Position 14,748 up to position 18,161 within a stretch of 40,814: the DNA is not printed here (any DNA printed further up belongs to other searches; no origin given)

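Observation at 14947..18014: Terminal module with a C-methyltransferase inserted between the KS core and its flanking subdomain, and no ACP or TE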

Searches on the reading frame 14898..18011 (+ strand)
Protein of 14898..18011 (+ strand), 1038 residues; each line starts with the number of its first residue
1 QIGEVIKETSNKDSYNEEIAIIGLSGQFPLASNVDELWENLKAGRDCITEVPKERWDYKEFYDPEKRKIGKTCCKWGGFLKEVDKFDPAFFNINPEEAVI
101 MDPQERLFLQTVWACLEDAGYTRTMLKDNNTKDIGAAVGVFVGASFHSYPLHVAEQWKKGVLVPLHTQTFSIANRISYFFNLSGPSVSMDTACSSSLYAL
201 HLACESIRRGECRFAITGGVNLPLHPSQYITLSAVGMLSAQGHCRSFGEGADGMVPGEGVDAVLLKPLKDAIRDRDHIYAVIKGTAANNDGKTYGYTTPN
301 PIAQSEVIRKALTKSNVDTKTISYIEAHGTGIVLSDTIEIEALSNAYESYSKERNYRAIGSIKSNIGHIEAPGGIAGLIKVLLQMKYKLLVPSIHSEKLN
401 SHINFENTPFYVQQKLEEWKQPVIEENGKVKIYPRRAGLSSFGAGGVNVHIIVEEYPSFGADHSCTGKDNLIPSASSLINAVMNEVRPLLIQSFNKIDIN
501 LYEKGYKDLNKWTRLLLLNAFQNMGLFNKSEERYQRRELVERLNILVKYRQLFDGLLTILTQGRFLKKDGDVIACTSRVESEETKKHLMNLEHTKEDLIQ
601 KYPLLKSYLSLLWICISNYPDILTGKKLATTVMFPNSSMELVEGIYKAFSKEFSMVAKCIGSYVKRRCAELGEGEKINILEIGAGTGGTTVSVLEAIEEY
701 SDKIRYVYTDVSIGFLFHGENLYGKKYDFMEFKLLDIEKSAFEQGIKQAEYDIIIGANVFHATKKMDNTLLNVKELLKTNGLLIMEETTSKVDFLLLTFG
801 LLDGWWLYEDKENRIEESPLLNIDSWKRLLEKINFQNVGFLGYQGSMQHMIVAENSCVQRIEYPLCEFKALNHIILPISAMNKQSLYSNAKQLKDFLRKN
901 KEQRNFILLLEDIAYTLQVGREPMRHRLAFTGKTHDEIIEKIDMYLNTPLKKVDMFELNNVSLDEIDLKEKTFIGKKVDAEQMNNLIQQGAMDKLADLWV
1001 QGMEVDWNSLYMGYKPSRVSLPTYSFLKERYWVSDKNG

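Call 52: search_solved_structures(query=window:14898-18011:+, max_evalue=1e-10, show_alignments=0)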
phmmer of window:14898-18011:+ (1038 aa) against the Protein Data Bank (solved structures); distinct sequences matched with E-value up to 1e-10: 140 (the best 60 are shown).
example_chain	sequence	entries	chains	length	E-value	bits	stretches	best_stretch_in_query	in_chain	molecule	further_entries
7zma_A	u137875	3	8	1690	0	1200.6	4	18-457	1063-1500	Putative polyketide synthase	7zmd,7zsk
5erb_A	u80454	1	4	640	3e-195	654.4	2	9-458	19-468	Polyketide synthase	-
7zmc_A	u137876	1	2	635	9.4e-190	636.1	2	18-457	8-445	Putative polyketide synthase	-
4z37_A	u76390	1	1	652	3e-187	627.9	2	10-457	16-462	Putative mixed polyketide synthase/non-ribosomal peptide synthetase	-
6mhk_A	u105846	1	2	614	2.7e-174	585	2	16-456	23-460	Polyketide synthase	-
7zm9_A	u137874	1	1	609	8.5e-173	580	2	17-457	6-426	Putative polyketide synthase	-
4tkt_A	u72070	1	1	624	1e-160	540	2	18-459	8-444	AT-less polyketide synthase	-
4na1_A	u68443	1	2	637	4.1e-150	504.9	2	17-472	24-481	Polyketide synthase PksJ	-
4na2_A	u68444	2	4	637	1.3e-148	499.9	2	17-472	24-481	Polyketide synthase PksJ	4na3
4zdn_A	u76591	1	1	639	3.7e-144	485.2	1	16-458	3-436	AT-less polyketide synthase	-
5erf_A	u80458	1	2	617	1.1e-139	470.4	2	12-457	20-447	Polyketide synthase PksL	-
5eny_A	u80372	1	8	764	1.8e-138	466.4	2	13-457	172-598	Polyketide synthase PksL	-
5e5n_A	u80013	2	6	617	2.9e-138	465.7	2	12-457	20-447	Polyketide synthase PksL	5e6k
4ope_A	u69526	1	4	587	7.7e-133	447.7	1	16-456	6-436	NRPS/PKS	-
4kc5_A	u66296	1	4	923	4.4e-126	425.4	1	17-469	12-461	RhiE protein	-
6cca_A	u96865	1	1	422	5.8e-78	266.1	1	501-860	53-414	DisA protein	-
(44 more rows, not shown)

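Call 62: predict_structure(alignment_id=A4)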
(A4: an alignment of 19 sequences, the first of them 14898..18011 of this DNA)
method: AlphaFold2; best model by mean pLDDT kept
length: 1038 residues; sequences in the alignment: 19
mean_pLDDT: 84.4   pTM: 0.66
mean pLDDT of the five models: 84.4, 83.8, 83.1, 81.1, 79.5
residues with pLDDT >= 90: 535; 70-90: 351; 50-70: 85; < 50: 67
segments of 3 or more residues with pLDDT < 50: 1-13, 129-134, 292-296, 459-476, 857-870, 967-970, 1036-1038
pLDDT, mean of each block of 10 residues (from residue 1): 36 69 97 96 96 89 90 95 90 87 92 93 68 67 80 65 57 90 90 93 94 94 88 90 95 95 95 91 88 56 93 93 95 93 96 94 95 97 96 96 96 96 85 94 84 81 33 51 83 78 87 96 95 94 90 91 95 96 95 95 90 95 92 81 72 80 90 91 84 93 96 89 93 93 84 92 85 89 84 82 65 71 86 85 75 67 35 84 88 92 73 90 87 91 86 54 51 71 83 89 85 81 85 54
secondary structure, 60 per line:
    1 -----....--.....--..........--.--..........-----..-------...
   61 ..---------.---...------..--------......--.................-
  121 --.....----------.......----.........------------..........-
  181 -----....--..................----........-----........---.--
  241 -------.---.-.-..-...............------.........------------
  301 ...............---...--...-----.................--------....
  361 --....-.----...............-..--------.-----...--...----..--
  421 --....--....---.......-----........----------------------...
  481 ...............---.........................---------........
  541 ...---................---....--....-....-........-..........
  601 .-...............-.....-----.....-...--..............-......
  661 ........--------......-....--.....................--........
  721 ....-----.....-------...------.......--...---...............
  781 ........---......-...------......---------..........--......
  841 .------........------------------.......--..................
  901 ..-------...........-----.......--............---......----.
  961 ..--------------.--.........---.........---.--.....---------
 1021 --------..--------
elements in order (helices of 4 or more, strands of 3 or more residues): H6-9 H12-16 E19-28 H34-43 H58-61 E76-78 H95-100 H103-119 H123-127 E138-144 H149-157 H170-179 E186-189 H192-209 E214-221 H227-234 E259-267 H268-273 E280-288 H301-315 E324-326 H333-348 E357-360 H363-366 H373-387 E410-412 E423-426 E429-432 E436-442 E448-455 H478-495 H499-523 E533-535 H536-543 H547-562 E566-569 E572-575 H577-580 H582-589 H591-601 H603-617 H619-623 H629-633 H640-653 H655-668 E677-682 H684-687 H690-703 E704-710 H713-724 E730-734 E751-757 H766-776 E777-788 H792-797 H808-813 H823-832 E835-841 E848-855 E874-880 H883-902 H910-920 E926-932 H935-946 H950-955 E960-962 H980-988 H992-1000 H1007-1011

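Call 64: fold_search(model_id=the predicted structure, library=pdb)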
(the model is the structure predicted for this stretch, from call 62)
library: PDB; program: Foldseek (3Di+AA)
matches with E <= 10: 1800; with E <= 0.001: 1080
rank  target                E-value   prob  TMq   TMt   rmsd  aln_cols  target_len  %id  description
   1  7zsk_B                1.6e-57  1.00  0.39  0.28  53.7      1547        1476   23  K3DAK4 bimodule core of BGC11 from Brevibacillus brevis. (released 2022-09-21)
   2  4z37                  7.3e-57  1.00  0.55  0.92   4.4      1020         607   30  Structure of the ketosynthase of module 2 of C0ZGQ5 (trans-AT PKS) from Brevibacillus brevis (released 2016-04-13)
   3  7zsk_A                1.7e-56  1.00  0.39  0.28  56.2      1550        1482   23  K3DAK4 bimodule core of BGC11 from Brevibacillus brevis. (released 2022-09-21)
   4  7zm9                  1.9e-56  1.00  0.52  0.89   5.9      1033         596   28  Ketosynthase domain 3 of Brevibacillus Brevis orphan BGC11 (released 2022-09-21)
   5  7zmd_B                1.1e-54  1.00  0.52  0.89   6.9      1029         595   28  Ketosynthase domain of module 3 from Brevibacillus Brevis orphan BGC11 (released 2022-09-21)
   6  7zma_A                3.4e-54  1.00  0.54  0.91   4.9      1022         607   30  Ketosynthase domain of module 4 from Brevibacillus Brevis orphan BGC11 (released 2022-09-21)
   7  4tkt                  1.1e-52  1.00  0.53  0.91   4.9      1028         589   27  Streptomyces platensis isomigrastatin ketosynthase domain MgsF KS6 (released 2014-06-11)
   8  4na2_A                1.5e-51  1.00  0.53  0.90   3.8      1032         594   25  Crystal Structure of the second ketosynthase from the bacillaene polyketide synthase bound to its natural intermediate (released 2014-02-19)
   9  6mhk_A                2.8e-51  1.00  0.39  0.75   2.6       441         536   54  Crystal structure of ketosynthase nine from bacillaene polyketide synthase in Bacillus amyloliquefaciens (released 2019-09-25)
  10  4na1_A                4.5e-51  1.00  0.53  0.90   4.3      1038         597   25  Crystal Structure of the second ketosynthase from the bacillaene polyketide synthase (released 2014-02-19)
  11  6mhk_B                7.5e-51  1.00  0.39  0.74   2.5       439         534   53  Crystal structure of ketosynthase nine from bacillaene polyketide synthase in Bacillus amyloliquefaciens (released 2019-09-25)
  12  4na1_B                5.0e-50  1.00  0.52  0.91   4.0      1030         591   26  Crystal Structure of the second ketosynthase from the bacillaene polyketide synthase (released 2014-02-19)
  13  5e5n_B                5.8e-50  1.00  0.51  0.91   4.3      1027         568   24  Ketosynthase from module 6 of the bacillaene synthase from Bacillus subtilis 168 (C167S mutant, crystal form 1) (released 2015-11-18)
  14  4na3_B                7.9e-50  1.00  0.53  0.91   4.0      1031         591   26  Crystal Structure of the second ketosynthase from the bacillaene polyketide synthase bound to a hexanoyl substrate mim (released 2014-02-19)
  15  4na3_A                1.8e-49  1.00  0.53  0.90   4.3      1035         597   25  Crystal Structure of the second ketosynthase from the bacillaene polyketide synthase bound to a hexanoyl substrate mim (released 2014-02-19)
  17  5erb_B                5.2e-49  1.00  0.54  0.92   6.2      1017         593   30  Ketosynthase from module 5 of the bacillaene synthase from Bacillus amyloliquefaciens FZB42 (released 2015-12-23)
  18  5erb_C                7.1e-49  1.00  0.53  0.92   4.8      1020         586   30  Ketosynthase from module 5 of the bacillaene synthase from Bacillus amyloliquefaciens FZB42 (released 2015-12-23)
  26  5erb_D                2.2e-47  1.00  0.40  0.69  19.5       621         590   43  Ketosynthase from module 5 of the bacillaene synthase from Bacillus amyloliquefaciens FZB42 (released 2015-12-23)
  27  5erb_A                2.4e-47  1.00  0.53  0.93   4.2      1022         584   30  Ketosynthase from module 5 of the bacillaene synthase from Bacillus amyloliquefaciens FZB42 (released 2015-12-23)
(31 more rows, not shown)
